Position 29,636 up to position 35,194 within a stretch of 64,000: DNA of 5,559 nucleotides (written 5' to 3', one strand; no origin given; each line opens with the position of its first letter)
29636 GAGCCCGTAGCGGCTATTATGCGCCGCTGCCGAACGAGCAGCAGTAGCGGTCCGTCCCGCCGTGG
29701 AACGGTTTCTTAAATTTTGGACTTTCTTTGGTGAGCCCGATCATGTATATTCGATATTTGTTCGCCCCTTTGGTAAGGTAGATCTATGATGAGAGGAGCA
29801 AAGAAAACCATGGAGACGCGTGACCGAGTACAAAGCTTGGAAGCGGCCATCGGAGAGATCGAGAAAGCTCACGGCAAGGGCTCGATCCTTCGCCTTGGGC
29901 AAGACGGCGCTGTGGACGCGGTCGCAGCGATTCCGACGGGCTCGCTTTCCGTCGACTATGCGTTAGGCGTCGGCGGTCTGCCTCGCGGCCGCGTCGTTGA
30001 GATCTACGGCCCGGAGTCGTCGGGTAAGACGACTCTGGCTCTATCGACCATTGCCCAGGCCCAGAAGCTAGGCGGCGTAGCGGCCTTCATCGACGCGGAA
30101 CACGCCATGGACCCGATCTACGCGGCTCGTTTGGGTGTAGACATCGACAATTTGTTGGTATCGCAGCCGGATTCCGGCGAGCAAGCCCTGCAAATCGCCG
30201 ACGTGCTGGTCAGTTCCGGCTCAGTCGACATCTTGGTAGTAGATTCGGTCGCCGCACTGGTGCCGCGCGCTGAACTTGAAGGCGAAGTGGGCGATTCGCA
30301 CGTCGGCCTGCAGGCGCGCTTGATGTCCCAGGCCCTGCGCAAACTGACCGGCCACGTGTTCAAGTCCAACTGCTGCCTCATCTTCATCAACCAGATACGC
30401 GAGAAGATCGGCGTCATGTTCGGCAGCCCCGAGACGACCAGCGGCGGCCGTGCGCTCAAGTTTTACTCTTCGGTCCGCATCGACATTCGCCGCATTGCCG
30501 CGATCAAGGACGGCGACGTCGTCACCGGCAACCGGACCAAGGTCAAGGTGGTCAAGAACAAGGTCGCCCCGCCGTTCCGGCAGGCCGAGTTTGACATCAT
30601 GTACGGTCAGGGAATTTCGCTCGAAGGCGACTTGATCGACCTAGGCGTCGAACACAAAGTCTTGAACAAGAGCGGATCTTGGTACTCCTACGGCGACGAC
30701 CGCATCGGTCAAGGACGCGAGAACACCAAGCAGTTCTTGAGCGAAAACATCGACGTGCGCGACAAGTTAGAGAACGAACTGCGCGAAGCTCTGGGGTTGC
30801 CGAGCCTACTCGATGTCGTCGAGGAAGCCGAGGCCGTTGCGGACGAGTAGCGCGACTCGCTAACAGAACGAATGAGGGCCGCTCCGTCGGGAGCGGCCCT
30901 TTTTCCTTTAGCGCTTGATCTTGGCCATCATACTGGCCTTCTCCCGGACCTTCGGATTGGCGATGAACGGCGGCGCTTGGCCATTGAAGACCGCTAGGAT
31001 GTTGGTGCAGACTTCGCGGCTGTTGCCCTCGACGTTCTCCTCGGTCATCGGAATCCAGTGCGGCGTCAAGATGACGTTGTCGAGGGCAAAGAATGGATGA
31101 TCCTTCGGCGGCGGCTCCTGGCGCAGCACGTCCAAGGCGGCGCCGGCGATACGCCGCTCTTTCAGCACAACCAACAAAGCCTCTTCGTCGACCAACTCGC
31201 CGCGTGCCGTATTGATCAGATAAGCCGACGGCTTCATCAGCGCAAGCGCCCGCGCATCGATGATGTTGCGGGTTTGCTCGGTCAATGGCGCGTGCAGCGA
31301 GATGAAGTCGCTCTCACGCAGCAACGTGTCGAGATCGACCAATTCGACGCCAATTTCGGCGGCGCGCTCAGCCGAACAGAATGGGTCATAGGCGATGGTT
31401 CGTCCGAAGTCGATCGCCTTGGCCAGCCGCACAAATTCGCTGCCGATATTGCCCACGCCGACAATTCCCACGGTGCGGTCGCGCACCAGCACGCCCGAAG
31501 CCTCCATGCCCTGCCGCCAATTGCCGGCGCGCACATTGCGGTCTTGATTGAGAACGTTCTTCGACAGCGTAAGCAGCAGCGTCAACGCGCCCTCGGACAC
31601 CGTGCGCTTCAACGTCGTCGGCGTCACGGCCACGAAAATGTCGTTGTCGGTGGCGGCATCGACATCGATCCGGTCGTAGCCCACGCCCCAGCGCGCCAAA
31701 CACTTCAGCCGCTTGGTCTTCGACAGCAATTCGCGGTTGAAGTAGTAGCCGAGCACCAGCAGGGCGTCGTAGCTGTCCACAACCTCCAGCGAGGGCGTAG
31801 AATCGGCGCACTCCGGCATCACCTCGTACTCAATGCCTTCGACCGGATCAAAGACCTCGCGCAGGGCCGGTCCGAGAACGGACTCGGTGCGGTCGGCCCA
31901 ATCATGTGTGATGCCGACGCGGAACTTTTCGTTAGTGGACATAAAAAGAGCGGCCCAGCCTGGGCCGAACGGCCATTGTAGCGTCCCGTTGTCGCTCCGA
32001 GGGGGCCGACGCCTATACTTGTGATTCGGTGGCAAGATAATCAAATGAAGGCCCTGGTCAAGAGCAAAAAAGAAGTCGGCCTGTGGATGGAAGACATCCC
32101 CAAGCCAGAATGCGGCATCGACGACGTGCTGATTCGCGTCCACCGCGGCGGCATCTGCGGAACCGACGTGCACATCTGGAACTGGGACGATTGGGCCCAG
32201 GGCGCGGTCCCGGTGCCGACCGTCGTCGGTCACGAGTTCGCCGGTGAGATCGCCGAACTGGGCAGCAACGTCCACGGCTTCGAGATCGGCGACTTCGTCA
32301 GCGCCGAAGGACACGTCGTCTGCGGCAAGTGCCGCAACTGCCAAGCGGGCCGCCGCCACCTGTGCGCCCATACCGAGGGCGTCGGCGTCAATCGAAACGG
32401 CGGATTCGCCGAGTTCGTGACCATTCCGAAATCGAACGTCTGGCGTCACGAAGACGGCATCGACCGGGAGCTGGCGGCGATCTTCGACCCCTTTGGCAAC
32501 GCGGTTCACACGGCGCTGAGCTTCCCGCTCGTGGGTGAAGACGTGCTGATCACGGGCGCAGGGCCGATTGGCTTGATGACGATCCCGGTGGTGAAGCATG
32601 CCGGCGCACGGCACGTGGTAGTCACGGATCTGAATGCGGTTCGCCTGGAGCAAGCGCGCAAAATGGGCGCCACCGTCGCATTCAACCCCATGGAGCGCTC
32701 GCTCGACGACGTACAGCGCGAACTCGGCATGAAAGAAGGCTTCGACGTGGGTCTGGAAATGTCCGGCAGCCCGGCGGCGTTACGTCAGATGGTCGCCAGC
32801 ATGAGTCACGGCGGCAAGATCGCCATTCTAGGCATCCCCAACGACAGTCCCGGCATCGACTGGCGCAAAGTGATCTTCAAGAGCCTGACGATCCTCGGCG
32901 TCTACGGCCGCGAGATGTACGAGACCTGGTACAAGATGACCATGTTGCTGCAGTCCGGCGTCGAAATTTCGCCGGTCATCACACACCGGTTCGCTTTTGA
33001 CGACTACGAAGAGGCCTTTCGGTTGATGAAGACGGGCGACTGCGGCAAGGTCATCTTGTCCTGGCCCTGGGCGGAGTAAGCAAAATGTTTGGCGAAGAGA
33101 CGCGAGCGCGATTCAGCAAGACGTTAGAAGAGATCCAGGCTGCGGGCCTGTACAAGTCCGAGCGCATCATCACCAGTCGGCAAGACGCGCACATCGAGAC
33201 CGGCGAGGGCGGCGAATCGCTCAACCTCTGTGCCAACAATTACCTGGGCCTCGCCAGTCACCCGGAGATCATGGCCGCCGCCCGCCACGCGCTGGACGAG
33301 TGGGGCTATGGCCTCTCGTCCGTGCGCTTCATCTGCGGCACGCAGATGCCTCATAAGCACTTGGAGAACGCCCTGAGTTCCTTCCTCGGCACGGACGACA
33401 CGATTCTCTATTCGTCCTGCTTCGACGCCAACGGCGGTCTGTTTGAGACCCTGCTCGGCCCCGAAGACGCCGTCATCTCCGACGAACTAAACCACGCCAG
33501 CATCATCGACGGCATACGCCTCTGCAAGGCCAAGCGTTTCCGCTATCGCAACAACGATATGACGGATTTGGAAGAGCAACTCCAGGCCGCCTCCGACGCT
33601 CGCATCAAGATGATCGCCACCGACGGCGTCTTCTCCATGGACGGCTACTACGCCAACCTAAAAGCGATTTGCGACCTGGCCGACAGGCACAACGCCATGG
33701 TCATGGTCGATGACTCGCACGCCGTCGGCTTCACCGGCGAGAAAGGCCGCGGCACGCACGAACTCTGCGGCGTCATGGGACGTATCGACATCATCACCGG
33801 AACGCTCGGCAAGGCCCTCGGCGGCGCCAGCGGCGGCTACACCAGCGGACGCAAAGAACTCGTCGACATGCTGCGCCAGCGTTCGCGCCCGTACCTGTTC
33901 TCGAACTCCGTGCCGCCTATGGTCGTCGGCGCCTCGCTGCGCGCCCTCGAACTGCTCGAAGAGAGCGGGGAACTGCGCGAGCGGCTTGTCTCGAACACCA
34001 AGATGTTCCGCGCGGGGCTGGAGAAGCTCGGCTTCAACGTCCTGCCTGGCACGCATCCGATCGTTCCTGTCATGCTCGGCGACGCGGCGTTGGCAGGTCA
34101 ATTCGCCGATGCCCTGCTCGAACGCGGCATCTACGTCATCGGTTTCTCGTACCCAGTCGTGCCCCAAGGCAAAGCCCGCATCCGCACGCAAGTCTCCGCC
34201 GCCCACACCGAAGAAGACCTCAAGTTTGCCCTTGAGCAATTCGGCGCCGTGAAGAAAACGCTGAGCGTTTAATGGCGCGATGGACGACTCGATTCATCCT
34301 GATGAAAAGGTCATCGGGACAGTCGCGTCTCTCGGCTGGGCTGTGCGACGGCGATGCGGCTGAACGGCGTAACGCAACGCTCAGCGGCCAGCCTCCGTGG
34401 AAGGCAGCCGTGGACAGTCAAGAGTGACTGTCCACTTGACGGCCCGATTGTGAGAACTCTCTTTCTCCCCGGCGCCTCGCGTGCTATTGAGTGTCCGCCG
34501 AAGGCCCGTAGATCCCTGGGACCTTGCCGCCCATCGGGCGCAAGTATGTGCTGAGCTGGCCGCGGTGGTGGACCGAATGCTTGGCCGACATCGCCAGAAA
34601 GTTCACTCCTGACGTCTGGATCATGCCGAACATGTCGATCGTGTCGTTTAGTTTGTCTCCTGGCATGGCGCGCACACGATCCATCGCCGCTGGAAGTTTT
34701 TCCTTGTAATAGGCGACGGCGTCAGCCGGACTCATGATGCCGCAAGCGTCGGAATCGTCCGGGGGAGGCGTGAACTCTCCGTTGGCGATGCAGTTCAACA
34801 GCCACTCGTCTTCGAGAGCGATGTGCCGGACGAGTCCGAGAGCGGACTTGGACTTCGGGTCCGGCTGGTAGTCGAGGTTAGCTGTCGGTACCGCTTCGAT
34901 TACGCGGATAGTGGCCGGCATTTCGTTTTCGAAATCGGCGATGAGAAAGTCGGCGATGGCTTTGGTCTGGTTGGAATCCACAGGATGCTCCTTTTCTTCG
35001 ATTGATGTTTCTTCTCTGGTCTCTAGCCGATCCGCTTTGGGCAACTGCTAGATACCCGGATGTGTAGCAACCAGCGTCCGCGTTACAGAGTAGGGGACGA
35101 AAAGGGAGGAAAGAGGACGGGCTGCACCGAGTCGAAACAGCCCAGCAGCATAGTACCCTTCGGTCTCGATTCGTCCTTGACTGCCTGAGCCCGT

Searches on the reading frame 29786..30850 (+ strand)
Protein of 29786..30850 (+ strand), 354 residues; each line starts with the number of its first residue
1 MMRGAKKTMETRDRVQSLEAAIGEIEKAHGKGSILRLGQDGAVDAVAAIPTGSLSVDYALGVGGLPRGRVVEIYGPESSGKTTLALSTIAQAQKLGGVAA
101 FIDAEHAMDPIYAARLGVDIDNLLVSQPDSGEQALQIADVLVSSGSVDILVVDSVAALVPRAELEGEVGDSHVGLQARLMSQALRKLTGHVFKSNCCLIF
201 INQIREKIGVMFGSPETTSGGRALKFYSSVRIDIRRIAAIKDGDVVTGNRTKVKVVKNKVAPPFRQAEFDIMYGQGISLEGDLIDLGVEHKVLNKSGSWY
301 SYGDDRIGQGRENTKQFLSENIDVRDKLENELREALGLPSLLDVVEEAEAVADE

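Call 31: search_protein_families(library=pfam, proteins=[window:29786-30850:+], max_evalue=0.001)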
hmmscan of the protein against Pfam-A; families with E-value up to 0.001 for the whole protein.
window:29786-30850:+ (354 aa): 6 families
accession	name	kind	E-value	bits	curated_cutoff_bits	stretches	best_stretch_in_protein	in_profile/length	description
PF00154.27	RecA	-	1.7e-136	454.3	27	1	17-278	2-262/262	recA bacterial DNA recombination protein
PF21096.2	RecA_C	-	5.4e-25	87.7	27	1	281-336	1-56/57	RecA C-terminal domain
PF08423.17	Rad51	-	2.2e-08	34.1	22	1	46-236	5-211/244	Rad51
PF06745.19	ATPase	-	3.1e-06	27.2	26.6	1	50-123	2-77/231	KaiC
PF13479.12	AAA_24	-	0.00038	20.8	27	1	70-158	4-76/195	AAA domain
PF01637.24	ATPase_2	-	0.00081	19.7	33.2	0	70-108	22-60/225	ATPase domain predominantly from Archaea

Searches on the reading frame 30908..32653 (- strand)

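Call 74: search_protein_families(library=pfam, proteins=[window:30908-32653:-], max_evalue=0.00001)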
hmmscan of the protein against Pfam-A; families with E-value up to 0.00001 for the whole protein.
window:30908-32653:- (581 aa): 2 families
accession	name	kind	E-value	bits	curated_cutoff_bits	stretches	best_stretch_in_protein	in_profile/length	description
PF02826.25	2-Hacid_dh_C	-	2.6e-61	206.5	25.1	1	357-532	1-176/178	D-isomer specific 2-hydroxyacid dehydrogenase, NAD binding domain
PF00389.36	2-Hacid_dh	-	7.3e-17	61.8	24.6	1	288-565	33-133/134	D-isomer specific 2-hydroxyacid dehydrogenase, catalytic domain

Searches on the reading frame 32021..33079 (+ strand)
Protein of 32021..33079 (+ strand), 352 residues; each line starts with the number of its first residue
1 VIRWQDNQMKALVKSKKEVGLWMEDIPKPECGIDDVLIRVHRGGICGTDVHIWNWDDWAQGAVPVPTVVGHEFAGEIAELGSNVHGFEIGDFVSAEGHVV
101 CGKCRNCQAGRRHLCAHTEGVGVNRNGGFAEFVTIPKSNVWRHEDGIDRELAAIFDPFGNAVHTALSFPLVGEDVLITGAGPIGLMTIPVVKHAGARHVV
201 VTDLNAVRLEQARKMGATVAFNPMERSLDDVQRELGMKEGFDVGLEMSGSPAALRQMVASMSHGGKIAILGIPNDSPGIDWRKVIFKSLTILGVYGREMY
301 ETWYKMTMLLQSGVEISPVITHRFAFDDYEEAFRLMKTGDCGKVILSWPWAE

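Call 74: search_protein_families(library=pfam, proteins=[window:32021-33079:+], max_evalue=0.00001)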
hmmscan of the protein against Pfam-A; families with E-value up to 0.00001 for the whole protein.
window:32021-33079:+ (352 aa): 4 families
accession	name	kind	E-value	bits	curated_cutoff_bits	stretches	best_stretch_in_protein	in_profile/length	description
PF00107.32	ADH_zinc_N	-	5.4e-28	98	31.8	1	182-310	1-127/129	Zinc-binding dehydrogenase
PF08240.17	ADH_N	-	6.4e-28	97.5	23.5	1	34-142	3-101/104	Alcohol dehydrogenase GroES-like domain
PF16912.11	Glu_dehyd_C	-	4e-10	40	34.9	1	164-335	23-200/211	Glucose dehydrogenase C-terminus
PF13602.12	ADH_zinc_N_2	-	6.6e-07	30.8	27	1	229-346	12-134/134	Zinc-binding dehydrogenase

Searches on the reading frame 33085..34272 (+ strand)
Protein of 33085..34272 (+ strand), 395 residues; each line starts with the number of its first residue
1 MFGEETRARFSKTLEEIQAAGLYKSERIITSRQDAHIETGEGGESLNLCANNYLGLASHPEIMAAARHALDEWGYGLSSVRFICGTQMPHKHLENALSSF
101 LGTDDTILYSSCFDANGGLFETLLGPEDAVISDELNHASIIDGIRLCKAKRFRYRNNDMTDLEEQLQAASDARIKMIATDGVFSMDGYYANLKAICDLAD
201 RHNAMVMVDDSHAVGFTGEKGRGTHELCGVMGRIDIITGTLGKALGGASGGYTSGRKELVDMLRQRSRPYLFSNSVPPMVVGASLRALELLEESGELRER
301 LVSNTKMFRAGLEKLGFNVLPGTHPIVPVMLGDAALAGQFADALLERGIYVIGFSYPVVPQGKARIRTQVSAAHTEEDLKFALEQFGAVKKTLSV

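Call 74: search_protein_families(library=pfam, proteins=[window:33085-34272:+], max_evalue=0.00001)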
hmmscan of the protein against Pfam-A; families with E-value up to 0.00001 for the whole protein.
window:33085-34272:+ (395 aa): 1 family
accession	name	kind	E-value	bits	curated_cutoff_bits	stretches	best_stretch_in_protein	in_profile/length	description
PF00155.27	Aminotran_1_2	-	2.8e-69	234.5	19.7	1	46-385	4-360/361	Aminotransferase class I and II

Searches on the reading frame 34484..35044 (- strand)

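Call 29: search_protein_families(library=pfam, proteins=[window:34484-35044:-], max_evalue=0.001)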
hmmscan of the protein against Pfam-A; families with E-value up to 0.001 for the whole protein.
window:34484-35044:- (186 aa): 3 families
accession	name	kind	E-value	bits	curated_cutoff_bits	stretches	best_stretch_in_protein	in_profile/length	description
PF05163.17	DinB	-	1.2e-11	45.3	23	1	38-182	12-156/165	DinB family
PF12867.12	DinB_2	-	3.5e-09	37.6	24.8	1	44-164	8-128/128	DinB superfamily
PF04978.18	MST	-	0.00042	21.2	27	0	52-164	20-140/149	Mycothiol-S-transferase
